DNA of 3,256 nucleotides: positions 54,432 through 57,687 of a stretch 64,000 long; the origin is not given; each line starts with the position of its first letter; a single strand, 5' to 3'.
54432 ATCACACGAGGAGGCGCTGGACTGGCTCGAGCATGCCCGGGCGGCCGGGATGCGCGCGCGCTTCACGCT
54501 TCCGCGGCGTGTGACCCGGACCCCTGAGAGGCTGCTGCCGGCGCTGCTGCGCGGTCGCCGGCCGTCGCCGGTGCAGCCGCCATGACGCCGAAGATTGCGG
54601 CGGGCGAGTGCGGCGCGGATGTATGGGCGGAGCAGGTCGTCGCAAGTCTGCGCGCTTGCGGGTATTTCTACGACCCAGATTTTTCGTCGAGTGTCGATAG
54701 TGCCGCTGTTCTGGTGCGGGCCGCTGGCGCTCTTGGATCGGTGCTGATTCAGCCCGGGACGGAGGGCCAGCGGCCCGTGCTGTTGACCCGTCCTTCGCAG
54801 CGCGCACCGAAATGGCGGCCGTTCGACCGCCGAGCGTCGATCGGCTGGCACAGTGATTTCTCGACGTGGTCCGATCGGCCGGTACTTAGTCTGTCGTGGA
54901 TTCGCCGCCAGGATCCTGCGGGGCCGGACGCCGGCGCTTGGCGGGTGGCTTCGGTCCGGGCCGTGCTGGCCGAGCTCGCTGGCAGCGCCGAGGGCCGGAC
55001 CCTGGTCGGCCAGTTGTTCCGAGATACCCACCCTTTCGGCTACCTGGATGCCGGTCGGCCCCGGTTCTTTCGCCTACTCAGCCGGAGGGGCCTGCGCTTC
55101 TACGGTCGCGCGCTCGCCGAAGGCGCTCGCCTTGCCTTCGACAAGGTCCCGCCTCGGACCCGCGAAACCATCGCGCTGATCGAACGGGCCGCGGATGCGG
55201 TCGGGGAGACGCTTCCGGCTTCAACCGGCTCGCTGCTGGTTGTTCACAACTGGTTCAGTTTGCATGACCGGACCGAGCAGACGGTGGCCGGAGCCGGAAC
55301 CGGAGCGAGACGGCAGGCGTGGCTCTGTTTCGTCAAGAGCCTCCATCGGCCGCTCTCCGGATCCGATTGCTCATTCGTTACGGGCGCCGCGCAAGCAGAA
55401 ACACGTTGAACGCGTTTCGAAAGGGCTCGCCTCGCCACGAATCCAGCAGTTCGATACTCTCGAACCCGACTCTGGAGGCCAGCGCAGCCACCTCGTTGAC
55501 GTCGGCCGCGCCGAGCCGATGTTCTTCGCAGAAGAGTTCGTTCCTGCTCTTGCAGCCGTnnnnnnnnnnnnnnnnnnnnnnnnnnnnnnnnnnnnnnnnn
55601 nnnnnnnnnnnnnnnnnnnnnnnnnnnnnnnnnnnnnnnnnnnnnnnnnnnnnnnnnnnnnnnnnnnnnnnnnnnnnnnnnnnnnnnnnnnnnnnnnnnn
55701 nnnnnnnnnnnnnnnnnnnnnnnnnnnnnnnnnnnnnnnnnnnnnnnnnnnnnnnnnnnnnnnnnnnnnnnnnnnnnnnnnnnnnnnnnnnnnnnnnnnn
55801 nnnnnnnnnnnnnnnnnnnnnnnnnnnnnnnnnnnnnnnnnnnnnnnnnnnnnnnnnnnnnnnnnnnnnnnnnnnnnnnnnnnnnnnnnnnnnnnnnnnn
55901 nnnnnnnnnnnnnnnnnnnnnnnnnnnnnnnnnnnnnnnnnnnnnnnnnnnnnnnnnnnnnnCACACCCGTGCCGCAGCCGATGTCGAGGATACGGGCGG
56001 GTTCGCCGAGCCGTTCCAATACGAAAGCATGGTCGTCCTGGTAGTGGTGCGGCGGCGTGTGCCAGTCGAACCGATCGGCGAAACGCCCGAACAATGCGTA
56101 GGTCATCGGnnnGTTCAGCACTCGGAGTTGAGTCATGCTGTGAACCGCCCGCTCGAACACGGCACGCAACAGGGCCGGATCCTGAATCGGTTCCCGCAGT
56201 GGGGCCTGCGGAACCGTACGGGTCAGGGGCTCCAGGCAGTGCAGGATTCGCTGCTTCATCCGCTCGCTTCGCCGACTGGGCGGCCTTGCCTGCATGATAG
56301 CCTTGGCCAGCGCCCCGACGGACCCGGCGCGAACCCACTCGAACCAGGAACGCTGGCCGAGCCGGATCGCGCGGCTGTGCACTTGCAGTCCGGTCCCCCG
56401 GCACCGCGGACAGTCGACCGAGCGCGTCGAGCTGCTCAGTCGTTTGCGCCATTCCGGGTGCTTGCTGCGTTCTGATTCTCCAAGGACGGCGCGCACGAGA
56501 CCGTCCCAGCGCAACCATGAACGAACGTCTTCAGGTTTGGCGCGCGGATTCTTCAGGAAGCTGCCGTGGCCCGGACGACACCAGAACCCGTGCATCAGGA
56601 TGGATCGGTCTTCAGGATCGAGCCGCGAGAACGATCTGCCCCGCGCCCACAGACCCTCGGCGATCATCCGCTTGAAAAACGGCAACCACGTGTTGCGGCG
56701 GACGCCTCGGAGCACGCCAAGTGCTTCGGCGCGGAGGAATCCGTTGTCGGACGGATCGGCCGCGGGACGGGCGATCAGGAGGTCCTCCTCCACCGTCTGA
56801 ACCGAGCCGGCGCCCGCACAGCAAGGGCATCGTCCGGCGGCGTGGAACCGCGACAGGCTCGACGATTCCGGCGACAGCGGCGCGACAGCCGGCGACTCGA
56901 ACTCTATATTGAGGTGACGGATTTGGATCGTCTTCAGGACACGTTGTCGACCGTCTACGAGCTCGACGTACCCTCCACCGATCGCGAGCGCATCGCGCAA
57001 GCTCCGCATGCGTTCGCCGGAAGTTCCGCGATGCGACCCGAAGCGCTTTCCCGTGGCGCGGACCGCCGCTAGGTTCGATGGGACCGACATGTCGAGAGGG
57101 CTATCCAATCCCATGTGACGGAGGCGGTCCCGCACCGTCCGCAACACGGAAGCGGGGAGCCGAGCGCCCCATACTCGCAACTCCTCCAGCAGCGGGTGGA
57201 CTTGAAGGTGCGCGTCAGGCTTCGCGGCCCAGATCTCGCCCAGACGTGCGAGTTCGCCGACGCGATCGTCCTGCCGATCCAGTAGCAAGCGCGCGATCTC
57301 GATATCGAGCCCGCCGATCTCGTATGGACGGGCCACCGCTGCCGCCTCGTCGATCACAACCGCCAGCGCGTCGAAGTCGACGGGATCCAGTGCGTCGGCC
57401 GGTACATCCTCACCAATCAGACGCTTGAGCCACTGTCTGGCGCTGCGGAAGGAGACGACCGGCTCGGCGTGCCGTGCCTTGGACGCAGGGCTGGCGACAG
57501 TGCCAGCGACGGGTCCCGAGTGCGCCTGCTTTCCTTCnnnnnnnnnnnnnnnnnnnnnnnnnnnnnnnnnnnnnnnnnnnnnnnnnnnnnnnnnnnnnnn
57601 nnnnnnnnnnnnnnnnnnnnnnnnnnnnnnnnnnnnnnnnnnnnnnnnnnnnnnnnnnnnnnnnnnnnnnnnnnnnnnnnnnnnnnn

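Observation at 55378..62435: Five-gene operon built around a giant UvrA-like ATPase (GRDP-like, methyltransferase, TauD-like dioxygenase, UvrA-like, methyltransferase), wedged between a RADAR-like locus and a Res-like helicase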

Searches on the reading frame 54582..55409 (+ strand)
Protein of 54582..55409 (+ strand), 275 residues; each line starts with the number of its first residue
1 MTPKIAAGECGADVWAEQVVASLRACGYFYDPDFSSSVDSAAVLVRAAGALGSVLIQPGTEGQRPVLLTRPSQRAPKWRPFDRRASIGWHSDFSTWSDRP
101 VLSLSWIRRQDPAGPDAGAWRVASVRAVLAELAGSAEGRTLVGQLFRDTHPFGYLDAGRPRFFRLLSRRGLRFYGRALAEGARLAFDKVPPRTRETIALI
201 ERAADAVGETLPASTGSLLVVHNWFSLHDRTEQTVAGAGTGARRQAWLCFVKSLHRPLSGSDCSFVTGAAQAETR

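Call 5: search_protein_families(library=pfam, proteins=[window:54582-55409:+], max_evalue=0.01)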
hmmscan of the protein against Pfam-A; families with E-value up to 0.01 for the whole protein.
window:54582-55409:+ (275 aa): 1 family
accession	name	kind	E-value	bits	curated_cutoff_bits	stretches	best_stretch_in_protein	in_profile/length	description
PF02668.22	TauD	-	6.1e-06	26.8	27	1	40-232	48-254/267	Taurine catabolism dioxygenase TauD, TfdA family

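Call 6: search_protein_families(library=padloc, proteins=[window:54582-55409:+], max_evalue=0.01)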
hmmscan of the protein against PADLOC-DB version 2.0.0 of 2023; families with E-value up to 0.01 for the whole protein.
window:54582-55409:+ (275 aa): 0 families

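Call 7: search_protein_families(library=ncbifam, proteins=[window:54582-55409:+], max_evalue=0.01)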
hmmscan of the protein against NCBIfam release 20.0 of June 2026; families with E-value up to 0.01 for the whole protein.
window:54582-55409:+ (275 aa): 0 families

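Call 55: find_related_loci(query=A3, collection=metagenome_contigs, flank=10000)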
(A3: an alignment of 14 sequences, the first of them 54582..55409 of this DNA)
Query A3 (275 aa) in metagenome_contigs; peptide patterns used: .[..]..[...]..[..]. (x = any residue, [..] = any of these).
54 stretches matched a pattern; 48 encode a relative of the query (tblastn E <= 1e-3); 48 distinct loci.
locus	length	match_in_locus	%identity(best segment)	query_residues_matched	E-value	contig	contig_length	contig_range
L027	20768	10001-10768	62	15-272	8e-101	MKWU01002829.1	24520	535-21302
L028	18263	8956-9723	62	15-272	8e-101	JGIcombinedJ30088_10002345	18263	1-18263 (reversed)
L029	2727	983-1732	58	15-258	2e-85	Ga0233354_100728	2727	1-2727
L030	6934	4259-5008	59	15-258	2e-82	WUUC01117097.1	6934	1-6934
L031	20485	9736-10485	55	15-258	7e-81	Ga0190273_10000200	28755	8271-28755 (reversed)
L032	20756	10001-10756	54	15-261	4e-80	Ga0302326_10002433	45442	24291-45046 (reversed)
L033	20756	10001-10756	54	15-261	2e-80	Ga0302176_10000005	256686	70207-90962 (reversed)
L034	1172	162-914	55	15-259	3e-86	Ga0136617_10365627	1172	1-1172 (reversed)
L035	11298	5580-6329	59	15-258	1e-79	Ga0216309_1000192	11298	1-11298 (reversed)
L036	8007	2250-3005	55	15-258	1e-78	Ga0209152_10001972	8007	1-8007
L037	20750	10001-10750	53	15-258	4e-77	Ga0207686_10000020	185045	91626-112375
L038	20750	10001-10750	53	15-258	1e-76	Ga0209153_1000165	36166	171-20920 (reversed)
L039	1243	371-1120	53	15-258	1e-81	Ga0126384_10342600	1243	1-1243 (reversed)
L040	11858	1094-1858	52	15-263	1e-75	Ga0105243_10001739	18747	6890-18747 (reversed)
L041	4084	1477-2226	55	15-258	4e-75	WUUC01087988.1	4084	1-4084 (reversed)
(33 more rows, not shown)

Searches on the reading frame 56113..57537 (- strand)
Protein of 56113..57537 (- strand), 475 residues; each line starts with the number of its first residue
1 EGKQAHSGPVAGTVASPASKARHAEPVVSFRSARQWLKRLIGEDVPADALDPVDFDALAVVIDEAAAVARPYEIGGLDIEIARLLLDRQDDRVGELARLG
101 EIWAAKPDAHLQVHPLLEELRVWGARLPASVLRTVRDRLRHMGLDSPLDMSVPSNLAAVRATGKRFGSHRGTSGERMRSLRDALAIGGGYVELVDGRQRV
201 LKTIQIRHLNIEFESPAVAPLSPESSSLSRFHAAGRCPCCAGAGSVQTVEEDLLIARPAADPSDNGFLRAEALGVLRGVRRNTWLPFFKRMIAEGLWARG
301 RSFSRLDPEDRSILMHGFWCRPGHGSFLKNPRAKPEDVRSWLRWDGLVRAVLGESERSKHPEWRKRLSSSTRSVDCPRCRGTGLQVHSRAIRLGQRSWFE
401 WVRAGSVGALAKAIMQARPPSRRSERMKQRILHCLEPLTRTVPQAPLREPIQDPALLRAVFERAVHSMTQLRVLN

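Call 16: find_related_loci(query=A1, collection=genome_contigs, flank=10000)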
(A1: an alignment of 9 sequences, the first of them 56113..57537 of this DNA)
Query A1 (475 aa) in genome_contigs; peptide patterns used: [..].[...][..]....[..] (x = any residue, [..] = any of these).
35 stretches matched a pattern; 17 encode a relative of the query (tblastn E <= 1e-3); 17 distinct loci.
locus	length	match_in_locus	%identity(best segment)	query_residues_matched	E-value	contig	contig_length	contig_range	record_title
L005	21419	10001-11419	78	2-475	0e+0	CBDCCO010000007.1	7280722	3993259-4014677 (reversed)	MAG: Vicinamibacterales bacterium isolate 33854e28-373d-43bf-a5c3-6fc065bbcf3f genome assembly, contig: contig_7, whole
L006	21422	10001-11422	60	2-475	0e+0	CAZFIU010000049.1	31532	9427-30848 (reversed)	MAG TPA_asm: uncultured Syntrophobacterales bacterium isolate SRP109090_co2_231 genome assembly, contig: NODE_1812_lengt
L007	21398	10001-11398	57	13-475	3e-173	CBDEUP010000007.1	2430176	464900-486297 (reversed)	MAG: Alphaproteobacteria bacterium isolate d5badbbc-828c-4e68-9d16-dc84226a5d6f genome assembly, contig: contig_7, whole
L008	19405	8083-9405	55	31-475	7e-156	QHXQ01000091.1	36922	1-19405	MAG: Acidobacteria bacterium isolate gp4 AA16 14_0919_09_20cm_scaffold_361_curated, whole genome shotgun sequence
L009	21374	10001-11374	53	16-475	5e-155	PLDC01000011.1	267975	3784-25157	MAG: Acidobacteriaceae bacterium isolate palsa_246 73.20111000_P2S.3_contig_62, whole genome shotgun sequence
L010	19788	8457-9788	54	29-474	2e-151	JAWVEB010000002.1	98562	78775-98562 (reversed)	MAG: Blastocatellia bacterium isolate BP_42 scaffold_3301326, whole genome shotgun sequence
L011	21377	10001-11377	48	11-473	7e-144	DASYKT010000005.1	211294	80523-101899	MAG TPA_asm: Pyrinomonadaceae bacterium isolate SMAG_U4329 k141_1683826, whole genome shotgun sequence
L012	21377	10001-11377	70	17-475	0e+0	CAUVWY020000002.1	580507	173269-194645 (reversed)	MAG: Terriglobia bacterium isolate da684f1c-8089-4822-b481-c482b3163bd6 genome assembly, contig: contig_2, whole genome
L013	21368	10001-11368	40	19-474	6e-125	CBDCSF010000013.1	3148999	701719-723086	MAG: Paracoccaceae bacterium isolate 97bba2ad-1108-4fa6-af56-abc41972f57a genome assembly, contig: contig_13, whole geno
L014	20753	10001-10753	63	225-475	1e-100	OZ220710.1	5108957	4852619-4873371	MAG: Thermodesulfobacteriota bacterium isolate dce1034a-8f23-488c-aa07-39e6c80a0035 genome assembly, chromosome: 1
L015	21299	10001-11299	43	37-474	1e-96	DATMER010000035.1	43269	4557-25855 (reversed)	MAG TPA_asm: Thermoanaerobaculia bacterium isolate SMAG_U13441 k141_4679283, whole genome shotgun sequence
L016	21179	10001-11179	40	72-471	2e-79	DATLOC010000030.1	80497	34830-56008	MAG TPA_asm: Thermoanaerobaculia bacterium isolate SMAG_U13816 k141_1680492, whole genome shotgun sequence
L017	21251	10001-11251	39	37-449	7e-77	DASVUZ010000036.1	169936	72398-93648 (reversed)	MAG TPA_asm: Allosphingosinicella sp. isolate SMAG_U3330 k141_259666, whole genome shotgun sequence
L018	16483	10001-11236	33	14-439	2e-65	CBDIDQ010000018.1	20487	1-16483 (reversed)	MAG: Alteromonadaceae bacterium isolate f75c2a94-abb4-46c5-8828-5dbafff39e76 genome assembly, contig: contig_18, whole g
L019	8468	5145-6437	32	36-466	1e-62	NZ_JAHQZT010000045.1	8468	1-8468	Marinobacterium weihaiense strain A346 scaffold_45_length=8469, whole genome shotgun sequence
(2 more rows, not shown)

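Call 51: search_solved_structures(query=A1, max_evalue=1, show_alignments=1)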
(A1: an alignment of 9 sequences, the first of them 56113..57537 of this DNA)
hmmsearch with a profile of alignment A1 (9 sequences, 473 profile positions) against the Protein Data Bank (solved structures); distinct sequences matched with E-value up to 1: 9.
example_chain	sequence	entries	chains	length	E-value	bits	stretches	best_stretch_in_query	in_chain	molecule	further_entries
9ga5_A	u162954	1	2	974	5.3e-08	35.2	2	150-260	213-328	UvrABC system protein A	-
3zqj_A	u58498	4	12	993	5.8e-08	35.1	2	150-260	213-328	UVRABC SYSTEM PROTEIN A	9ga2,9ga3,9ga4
9gxw_A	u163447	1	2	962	4.7e-07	32.1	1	221-419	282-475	UvrABC system protein A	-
9gxk_A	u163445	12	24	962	4.7e-07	32.1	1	221-419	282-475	UvrABC system protein A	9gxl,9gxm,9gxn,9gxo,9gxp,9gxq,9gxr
9gxu_A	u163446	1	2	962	4.7e-07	32.1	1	221-419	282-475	UvrABC system protein A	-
3pih_A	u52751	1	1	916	9.6e-07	31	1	147-258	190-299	UvrABC system protein A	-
2vf7_A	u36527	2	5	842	0.00054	22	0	226-258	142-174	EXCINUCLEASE ABC, SUBUNIT A. | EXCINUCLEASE ABC SUBUNIT A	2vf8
2r6f_A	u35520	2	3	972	0.00061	21.8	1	339-401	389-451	Excinuclease ABC subunit A | Excinuclease ABC, A subunit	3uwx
7sh1_A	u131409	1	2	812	0.25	13.2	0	360-398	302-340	Excinuclease ABC subunit UvrA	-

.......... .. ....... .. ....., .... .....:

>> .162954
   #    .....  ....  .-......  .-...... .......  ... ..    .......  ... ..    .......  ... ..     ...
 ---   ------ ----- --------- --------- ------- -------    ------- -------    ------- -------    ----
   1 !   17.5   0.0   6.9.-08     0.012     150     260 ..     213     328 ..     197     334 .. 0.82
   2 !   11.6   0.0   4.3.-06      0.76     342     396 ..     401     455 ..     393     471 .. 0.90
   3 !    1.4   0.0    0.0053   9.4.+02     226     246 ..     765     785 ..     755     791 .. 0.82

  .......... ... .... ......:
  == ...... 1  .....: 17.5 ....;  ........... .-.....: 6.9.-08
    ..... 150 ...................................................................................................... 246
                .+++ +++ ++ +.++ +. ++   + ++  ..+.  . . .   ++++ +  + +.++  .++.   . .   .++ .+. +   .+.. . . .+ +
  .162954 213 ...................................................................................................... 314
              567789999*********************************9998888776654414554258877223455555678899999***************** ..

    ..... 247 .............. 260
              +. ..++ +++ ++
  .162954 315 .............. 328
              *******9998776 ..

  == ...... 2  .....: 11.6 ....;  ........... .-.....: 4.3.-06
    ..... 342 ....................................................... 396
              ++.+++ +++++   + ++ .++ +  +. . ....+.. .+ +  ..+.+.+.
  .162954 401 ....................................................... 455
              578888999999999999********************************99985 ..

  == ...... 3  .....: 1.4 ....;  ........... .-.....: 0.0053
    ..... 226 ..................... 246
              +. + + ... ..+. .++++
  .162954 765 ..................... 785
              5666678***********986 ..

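Call 58: find_related_loci(query=A1, collection=viral_contigs, flank=10000)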
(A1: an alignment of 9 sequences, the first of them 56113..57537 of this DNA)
Query A1 (475 aa) in viral_contigs; peptide patterns used: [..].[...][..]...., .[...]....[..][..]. (x = any residue, [..] = any of these).
72 stretches matched a pattern, but none encodes a relative of the query by tblastn (E <= 1e-3).

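Call 91: predict_structure(alignment_id=A1)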
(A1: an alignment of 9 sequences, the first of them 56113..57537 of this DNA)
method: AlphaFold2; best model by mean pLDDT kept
length: 475 residues; sequences in the alignment: 9
mean_pLDDT: 78.4   pTM: 0.75
mean pLDDT of the five models: 78.4, 71.9, 67.9, 60.5, 59.9
residues with pLDDT >= 90: 180; 70-90: 177; 50-70: 40; < 50: 78
segments of 3 or more residues with pLDDT < 50: 1-29, 39-45, 48-50, 52-66, 322-340, 472-475
pLDDT, mean of each block of 10 residues (from residue 1): 28 29 45 51 47 42 55 88 82 86 90 89 80 85 74 73 76 87 90 91 90 80 84 83 92 95 92 93 87 83 87 81 41 42 81 92 96 93 92 93 97 93 90 96 95 89 79 42
secondary structure, 60 per line:
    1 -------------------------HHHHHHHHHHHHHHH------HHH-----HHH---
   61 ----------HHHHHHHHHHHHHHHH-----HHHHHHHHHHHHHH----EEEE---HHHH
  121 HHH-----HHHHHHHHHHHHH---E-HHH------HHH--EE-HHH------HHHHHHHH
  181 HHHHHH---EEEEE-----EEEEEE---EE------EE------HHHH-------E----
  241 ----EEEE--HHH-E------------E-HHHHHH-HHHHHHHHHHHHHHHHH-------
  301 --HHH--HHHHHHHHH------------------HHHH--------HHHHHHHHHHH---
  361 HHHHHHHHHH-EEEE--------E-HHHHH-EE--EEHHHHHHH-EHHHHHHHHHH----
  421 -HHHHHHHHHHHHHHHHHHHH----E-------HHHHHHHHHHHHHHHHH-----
elements in order: H26-40 H71-86 H92-105 E110-113 H117-123 H129-141 H173-186 E190-194 E200-205 H225-228 E245-248 H270-275 H277-293 H308-316 H335-338 H347-357 H361-370 E372-375 H386-390 H398-404 H407-416 H422-441 H454-470

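Call 93: search_protein_representatives(alignment_id=A1)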
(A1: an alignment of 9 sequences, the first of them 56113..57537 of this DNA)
Query: 9 sequences, 473 profile positions. Proteins with E-value up to 0.001 (for the whole library): 390; up to 1e-10: 148; up to 1e-30: 58. The best 150 are listed.
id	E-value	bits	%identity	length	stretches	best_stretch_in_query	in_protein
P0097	1.0e-214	730.0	-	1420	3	2-472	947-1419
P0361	1.5e-191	653.7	-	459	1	23-472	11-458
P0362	1.7e-176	604.0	-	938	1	17-472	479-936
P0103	1.6e-170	584.4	-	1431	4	15-472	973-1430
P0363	6.1e-142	490.1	-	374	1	99-473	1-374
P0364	6.6e-130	450.4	-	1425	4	20-472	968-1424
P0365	5.0e-126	437.6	-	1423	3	29-446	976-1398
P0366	2.8e-125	435.1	-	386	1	93-469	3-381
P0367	2.1e-121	422.4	-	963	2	8-472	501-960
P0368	4.0e-118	411.5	-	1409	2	28-472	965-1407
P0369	1.7e-117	409.5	-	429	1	52-445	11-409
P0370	9.6e-116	403.7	-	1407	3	22-471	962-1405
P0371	1.1e-115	403.5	-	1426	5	14-470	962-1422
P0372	3.2e-112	392.1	-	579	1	26-450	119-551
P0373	2.0e-110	386.1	-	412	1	66-442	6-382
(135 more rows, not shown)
